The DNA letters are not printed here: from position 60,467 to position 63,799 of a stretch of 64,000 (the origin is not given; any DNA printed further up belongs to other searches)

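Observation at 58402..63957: Two tandem LytTR response regulators ahead of a LytS-type kinase that carries a large periplasmic beta-propeller/Y_Y_Y sensor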

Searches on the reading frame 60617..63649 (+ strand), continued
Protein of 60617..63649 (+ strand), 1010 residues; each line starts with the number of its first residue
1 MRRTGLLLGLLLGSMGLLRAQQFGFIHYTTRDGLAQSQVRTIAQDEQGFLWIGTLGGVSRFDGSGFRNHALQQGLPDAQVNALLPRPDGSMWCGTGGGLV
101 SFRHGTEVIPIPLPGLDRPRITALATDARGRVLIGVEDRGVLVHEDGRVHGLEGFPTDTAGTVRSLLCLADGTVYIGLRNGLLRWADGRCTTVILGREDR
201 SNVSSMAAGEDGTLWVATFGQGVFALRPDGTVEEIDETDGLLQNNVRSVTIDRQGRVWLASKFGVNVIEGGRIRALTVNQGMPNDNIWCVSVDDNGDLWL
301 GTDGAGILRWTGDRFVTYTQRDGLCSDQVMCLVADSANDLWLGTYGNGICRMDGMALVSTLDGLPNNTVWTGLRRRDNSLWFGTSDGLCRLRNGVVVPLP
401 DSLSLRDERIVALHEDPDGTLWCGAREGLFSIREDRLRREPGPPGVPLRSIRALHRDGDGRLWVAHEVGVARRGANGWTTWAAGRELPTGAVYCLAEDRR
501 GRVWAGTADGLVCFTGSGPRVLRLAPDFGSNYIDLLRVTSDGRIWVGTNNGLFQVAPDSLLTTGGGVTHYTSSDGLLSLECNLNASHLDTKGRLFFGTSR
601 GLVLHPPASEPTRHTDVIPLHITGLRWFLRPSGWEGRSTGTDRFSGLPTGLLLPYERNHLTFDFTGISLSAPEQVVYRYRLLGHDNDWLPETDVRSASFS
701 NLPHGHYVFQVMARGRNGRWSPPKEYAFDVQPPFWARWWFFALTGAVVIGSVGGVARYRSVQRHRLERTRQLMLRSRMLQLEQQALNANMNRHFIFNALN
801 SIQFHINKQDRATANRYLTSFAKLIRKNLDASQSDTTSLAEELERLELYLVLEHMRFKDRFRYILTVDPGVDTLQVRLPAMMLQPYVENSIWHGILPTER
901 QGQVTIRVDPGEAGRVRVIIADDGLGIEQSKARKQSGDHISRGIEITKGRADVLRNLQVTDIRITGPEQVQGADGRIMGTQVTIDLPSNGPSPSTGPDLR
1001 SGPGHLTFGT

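Call 8: find_encoding_contigs(protein=P0090, flank=6000, max_places=2)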
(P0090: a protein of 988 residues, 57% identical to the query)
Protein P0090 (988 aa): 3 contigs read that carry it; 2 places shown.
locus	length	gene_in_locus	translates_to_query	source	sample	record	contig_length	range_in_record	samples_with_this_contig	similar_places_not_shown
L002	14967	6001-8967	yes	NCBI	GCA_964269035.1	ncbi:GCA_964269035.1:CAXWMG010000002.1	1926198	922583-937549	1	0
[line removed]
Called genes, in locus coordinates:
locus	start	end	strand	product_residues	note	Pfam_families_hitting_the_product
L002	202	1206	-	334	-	PF01548:DEDD_Tnp_IS110, PF02371:Transposase_20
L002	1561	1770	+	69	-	-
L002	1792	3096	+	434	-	PF05195:AMP_N, PF00557:Peptidase_M24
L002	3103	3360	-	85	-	-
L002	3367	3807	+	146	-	-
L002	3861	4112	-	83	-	-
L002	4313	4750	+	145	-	PF00665:rve (weak), PF13683:rve_3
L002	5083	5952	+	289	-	PF00072:Response_reg, PF04397:LytTR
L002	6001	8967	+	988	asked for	PF07494:Reg_prop (faint), PF07495:Y_Y_Y, PF06580:His_kinase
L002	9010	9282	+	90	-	-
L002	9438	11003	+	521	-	-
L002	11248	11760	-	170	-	-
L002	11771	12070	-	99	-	-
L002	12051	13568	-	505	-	PF11074:DUF2779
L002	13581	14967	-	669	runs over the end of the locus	PF13191:AAA_16 (faint), PF10431:ClpB_D2-small (weak), PF01434:Peptidase_M41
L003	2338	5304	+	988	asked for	PF07494:Reg_prop (faint), PF07495:Y_Y_Y, PF06580:His_kinase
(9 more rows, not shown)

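Call 12: find_related_loci(query=window:60617-63649:+, collection=genome_contigs, flank=10000)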
Query window:60617-63649:+ (1010 aa) in genome_contigs; peptide patterns used: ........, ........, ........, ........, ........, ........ (x = any residue, [..] = any of these).
185 stretches matched a pattern; 154 encode a relative of the query (tblastn E <= 1e-3); the best 80 are kept; 80 distinct loci.
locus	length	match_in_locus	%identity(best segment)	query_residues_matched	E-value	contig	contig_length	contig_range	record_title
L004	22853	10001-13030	98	1-1010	0e+0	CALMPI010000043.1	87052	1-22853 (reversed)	MAG TPA_asm: uncultured Flavobacteriales bacterium isolate SRR2107183_bin.102_CONCOCT_v1.1_MAG genome assembly, contig:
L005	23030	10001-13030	80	1-1010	0e+0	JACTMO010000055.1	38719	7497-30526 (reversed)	MAG: Bacteroidetes bacterium isolate BJ7 scaffold_912, whole genome shotgun sequence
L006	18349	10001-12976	91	19-1010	0e+0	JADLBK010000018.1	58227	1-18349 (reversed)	MAG: Flavobacteriales bacterium isolate SJ163 c_000000111848, whole genome shotgun sequence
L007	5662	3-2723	82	10-1010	0e+0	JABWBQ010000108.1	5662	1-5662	MAG: Flavobacteriales bacterium isolate MAG_34 scaffold_17953, whole genome shotgun sequence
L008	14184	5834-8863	90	1-1010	0e+0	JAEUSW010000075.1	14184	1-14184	MAG: Flavobacteriales bacterium isolate new MAG-313 k141_2001576, whole genome shotgun sequence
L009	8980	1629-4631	59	19-1010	0e+0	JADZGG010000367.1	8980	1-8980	MAG: Flavobacteriales bacterium isolate SJ97 c_000001479898, whole genome shotgun sequence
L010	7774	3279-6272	57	14-1009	0e+0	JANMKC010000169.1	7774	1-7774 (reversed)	MAG: Flavobacteriales bacterium isolate OTE_64_metabat_257 OTE_64_k141_1678976, whole genome shotgun sequence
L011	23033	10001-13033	56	7-1009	0e+0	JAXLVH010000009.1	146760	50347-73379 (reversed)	MAG: Flavobacteriales bacterium isolate STL-BAC51 C2.61.fa-9, whole genome shotgun sequence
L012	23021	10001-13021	57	3-1008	0e+0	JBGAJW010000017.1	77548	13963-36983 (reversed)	MAG: Flavobacteriales bacterium isolate MAG_AAO_H125.21 AAOH125-21_opera_contig_1086, whole genome shotgun sequence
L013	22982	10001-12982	58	20-1008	0e+0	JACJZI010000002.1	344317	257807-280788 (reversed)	MAG: Flavobacteriales bacterium isolate HK-STAS-BACT-60 HK-STAS-BACT-60_2, whole genome shotgun sequence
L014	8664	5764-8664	61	18-977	0e+0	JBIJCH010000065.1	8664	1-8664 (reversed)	MAG: Flavobacteriales bacterium isolate ME2006-08-18D11_3300042945_group2_bin231 Rohwer_bin944_scaffold_4443_c1, whole g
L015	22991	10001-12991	59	10-1010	0e+0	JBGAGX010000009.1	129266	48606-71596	MAG: Flavobacteriales bacterium isolate MAG_MBR_H125.12 MBRH125-12_opera_contig_753, whole genome shotgun sequence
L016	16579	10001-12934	56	16-989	0e+0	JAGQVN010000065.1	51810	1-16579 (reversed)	MAG: Flavobacteriales bacterium isolate HKST-UBA105 k127_763591, whole genome shotgun sequence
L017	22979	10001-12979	57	19-1008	0e+0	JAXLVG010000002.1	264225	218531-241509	MAG: Flavobacteriales bacterium isolate STL-BAC50 C1.239.fa-2, whole genome shotgun sequence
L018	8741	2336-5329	56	21-1009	0e+0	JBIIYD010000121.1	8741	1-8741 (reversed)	MAG: Flavobacteriales bacterium isolate ME2005-08-16_3300042507_group2_bin87 Rohwer_bin942_scaffold_7885_c1, whole genom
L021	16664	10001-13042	57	3-1010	0e+0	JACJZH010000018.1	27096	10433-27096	MAG: Flavobacteriales bacterium isolate HK-STAS-BACT-59 HK-STAS-BACT-59_18, whole genome shotgun sequence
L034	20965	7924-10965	55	1-1010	0e+0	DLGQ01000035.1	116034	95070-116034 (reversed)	MAG TPA_asm: Flavobacteriales bacterium UBA7690 UBA7690_contig_3488, whole genome shotgun sequence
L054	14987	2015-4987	54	21-1010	0e+0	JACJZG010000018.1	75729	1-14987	MAG: Flavobacteriales bacterium isolate HK-STAS-BACT-58 HK-STAS-BACT-58_18, whole genome shotgun sequence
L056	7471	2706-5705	54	19-1010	0e+0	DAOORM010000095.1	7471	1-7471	MAG TPA_asm: Flavobacteriales bacterium isolate AMR_MDS_2545 NODE_12193_length_7471_cov_4.847627, whole genome shotgun s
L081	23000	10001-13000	59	16-1010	0e+0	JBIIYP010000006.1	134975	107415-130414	MAG: Flavobacteriales bacterium isolate ME2005-10-10_3300044625_group2_bin128 Rohwer_bin943_scaffold_39_c1, whole genome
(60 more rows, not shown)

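Call 29: search_protein_families(library=pfam, proteins=[L004:13496-15058:+, L001:9376-11079:+, L004:15179-16771:+], max_evalue=10)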
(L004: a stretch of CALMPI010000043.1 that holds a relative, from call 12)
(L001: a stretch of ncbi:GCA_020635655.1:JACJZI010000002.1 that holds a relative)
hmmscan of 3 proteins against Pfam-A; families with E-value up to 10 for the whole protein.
L004:13496-15058:+ (520 aa): 8 families
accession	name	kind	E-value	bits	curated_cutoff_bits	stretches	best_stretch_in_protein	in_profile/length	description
PF07719.23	TPR_2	-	6.8e-06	26.3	27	2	277-297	3-23/34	Tetratricopeptide repeat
PF07721.20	TPR_4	-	9.9e-06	26.2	27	2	276-298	2-24/26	Tetratricopeptide repeat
PF14559.12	TPR_19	-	0.00039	21.1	25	2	366-398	26-58/68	Tetratricopeptide repeat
PF13424.12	TPR_12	-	0.00068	20.2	30.1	2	274-297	44-67/77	Tetratricopeptide repeat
PF13374.12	TPR_10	-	0.0007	20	27.5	2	367-391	4-28/42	Tetratricopeptide repeat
PF00515.34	TPR_1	-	0.012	15.8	27.8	1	277-297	3-23/34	Tetratricopeptide repeat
PF13428.12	TPR_14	-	0.043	15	23.5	2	369-408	5-44/44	Tetratricopeptide repeat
PF13176.12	TPR_7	-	0.13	12.9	27.9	1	278-294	2-18/36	Tetratricopeptide repeat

L001:9376-11079:+ (567 aa): 4 families
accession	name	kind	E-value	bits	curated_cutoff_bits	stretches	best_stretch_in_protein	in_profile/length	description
PF01535.26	PPR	-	0.015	16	25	0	378-391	10-23/31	PPR repeat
PF12895.13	ANAPC3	-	0.023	15.4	27.2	1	414-440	26-51/82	Anaphase-promoting complex, cyclosome, subunit 3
PF13176.12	TPR_7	-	0.22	12.2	27.9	0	377-391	8-22/36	Tetratricopeptide repeat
PF14559.12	TPR_19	-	1.1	10.1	25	0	147-185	29-65/68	Tetratricopeptide repeat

L004:15179-16771:+ (530 aa): 3 families
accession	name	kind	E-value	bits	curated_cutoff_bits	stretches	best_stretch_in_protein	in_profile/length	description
PF07494.17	Reg_prop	-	0.042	14.5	20.4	1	162-179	7-23/24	Two component regulator propeller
PF18962.6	Por_Secre_tail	-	0.066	14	27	1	464-523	2-69/75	Secretion system C-terminal sorting domain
PF06739.17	SBBP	-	0.092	13.2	20.5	1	100-111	19-30/38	Beta-propeller repeat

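Call 30: search_solved_structures(query=L004:13496-15058:+, max_evalue=10)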
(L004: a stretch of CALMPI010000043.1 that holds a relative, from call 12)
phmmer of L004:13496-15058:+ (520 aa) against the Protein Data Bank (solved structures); distinct sequences matched with E-value up to 10: 2.
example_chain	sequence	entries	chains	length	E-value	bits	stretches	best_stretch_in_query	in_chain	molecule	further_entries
8csp_8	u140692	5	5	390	0.058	15.5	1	23-97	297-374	Malonyl-CoA-acyl carrier protein transacylase, mitochondrial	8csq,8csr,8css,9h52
2c2n_A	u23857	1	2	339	0.26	13.3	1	24-96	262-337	MALONYL COA-ACYL CARRIER PROTEIN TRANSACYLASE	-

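Call 38: find_homologous_proteins(query=L004:13496-15058:+, max_evalue=0.001)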
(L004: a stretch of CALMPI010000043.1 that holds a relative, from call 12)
Query L004:13496-15058:+ (520 aa): 128 proteins with E <= 0.001 among 8000 candidates; the best 120 are listed.
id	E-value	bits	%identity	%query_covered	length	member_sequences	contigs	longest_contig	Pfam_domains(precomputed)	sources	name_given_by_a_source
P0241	0.0e+0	1057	92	100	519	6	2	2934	-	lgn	-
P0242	5.4e-295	997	87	100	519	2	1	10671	-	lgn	-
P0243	1.7e-285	965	84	100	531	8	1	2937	-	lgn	-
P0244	8.4e-283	957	84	100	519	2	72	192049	-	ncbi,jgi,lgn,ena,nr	ncbi:MAG TPA: hypothetical protein PLH93_03960 [Flavobacteriales bacterium]|nr:hypothetical protein 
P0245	2.1e-224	764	68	100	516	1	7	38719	-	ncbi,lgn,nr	ncbi:MAG: hypothetical protein IT228_15720 [Flavobacteriales bacterium]|nr:hypothetical protein [Fla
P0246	1.6e-221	754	68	98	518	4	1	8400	-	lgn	-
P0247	4.1e-171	588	55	100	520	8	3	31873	-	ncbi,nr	ncbi:MAG: hypothetical protein KA175_07790 [Flavobacteriales bacterium]|nr:hypothetical protein [Fla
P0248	2.1e-160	553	53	96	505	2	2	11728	-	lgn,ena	-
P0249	1.2e-155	537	50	100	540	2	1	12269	-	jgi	jgi:tetratricopeptide (TPR) repeat protein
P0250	4.4e-153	529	48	100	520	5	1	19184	-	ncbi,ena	-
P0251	1.1e-150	521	49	100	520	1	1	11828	PF14559.13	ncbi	ncbi:MAG: hypothetical protein ABI432_09260 [Flavobacteriales bacterium]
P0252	1.3e-150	521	49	100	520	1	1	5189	-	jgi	jgi:tetratricopeptide (TPR) repeat protein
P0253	1.8e-149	517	49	98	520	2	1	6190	-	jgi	-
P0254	4.3e-149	516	48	100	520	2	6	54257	PF14559.13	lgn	-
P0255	4.3e-147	509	48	100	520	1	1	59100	-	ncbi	-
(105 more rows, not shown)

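Call 48: search_solved_structures(query=window:60617-63649:+, max_evalue=0.001, show_alignments=0)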
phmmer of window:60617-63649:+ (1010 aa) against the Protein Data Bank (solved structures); distinct sequences matched with E-value up to 0.001: 21.
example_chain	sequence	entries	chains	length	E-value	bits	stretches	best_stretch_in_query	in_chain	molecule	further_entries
4a2l_A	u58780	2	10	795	4.6e-52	180.2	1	20-735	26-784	TWO-COMPONENT SYSTEM SENSOR HISTIDINE KINASE/RESPONSE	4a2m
3v9f_A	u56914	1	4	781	2.6e-42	147.9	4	203-352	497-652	Two-component system sensor histidine kinase/response regulator, hybrid (One-component sys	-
3va6_A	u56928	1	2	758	1.2e-27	99.4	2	251-430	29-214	Two-component system sensor histidine kinase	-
3ott_A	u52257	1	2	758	1.2e-27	99.4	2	251-430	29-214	Two-component system sensor histidine kinase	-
6swj_A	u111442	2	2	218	4.6e-17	64.3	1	789-934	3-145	Histidine kinase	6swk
6tjh_A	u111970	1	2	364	5e-16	60.9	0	169-239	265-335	Cake9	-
6tji_A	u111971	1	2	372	5.9e-16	60.6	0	169-239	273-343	Cake10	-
8prj_A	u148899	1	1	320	1.1e-15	59.7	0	155-244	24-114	v31Bagel8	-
6tjg_A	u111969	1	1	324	2.8e-14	55.1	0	169-239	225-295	Cake8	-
6tjf_A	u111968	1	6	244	1.4e-10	42.8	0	169-239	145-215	Cake6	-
6tje_A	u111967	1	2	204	8.4e-09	37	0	169-239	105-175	Cake5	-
7awz_A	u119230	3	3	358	2.2e-07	32.3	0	201-235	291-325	Scone-E | SconeE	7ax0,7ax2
7dxn_A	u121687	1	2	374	9.5e-07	30.1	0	88-220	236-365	Membrane associated protein kinase with beta-propeller domain, pyrrolo-quinoline quinone b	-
8pra_A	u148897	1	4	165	1e-06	30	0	158-260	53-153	Cell surface protein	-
7evf_AA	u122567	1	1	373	1e-06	30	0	88-220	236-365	PQQ_3 domain-containing protein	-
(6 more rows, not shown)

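Call 49: predict_structure(alignment_id=A2)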
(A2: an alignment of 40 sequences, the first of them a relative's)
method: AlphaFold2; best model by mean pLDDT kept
length: 519 residues; sequences in the alignment: 40
mean_pLDDT: 88.8   pTM: 0.83
mean pLDDT of the five models: 88.8, 88.6, 88.4, 87.7, 86.1
residues with pLDDT >= 90: 322; 70-90: 166; 50-70: 26; < 50: 5
segments of 3 or more residues with pLDDT < 50: 1-5
pLDDT, mean of each block of 10 residues (from residue 1): 58 88 88 68 91 89 85 88 85 85 94 93 95 94 92 88 92 93 91 71 88 83 91 94 93 97 90 95 94 97 91 89 94 95 96 87 91 96 96 70 91 93 94 75 92 91 96 89 82 95 94 73
secondary structure, 60 per line:
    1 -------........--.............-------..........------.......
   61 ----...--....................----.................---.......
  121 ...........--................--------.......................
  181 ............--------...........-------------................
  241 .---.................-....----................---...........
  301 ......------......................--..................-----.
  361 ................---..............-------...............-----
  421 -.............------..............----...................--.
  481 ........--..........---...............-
elements in order: H8-15 H18-30 H38-47 H54-60 H70-89 H94-110 H114-131 H134-149 H158-192 H201-211 H225-241 H245-261 H263-266 H271-286 H290-306 H313-334 H337-354 H360-376 H380-393 H401-415 H422-434 H441-454 H459-477 H480-488 H491-500 H504-518
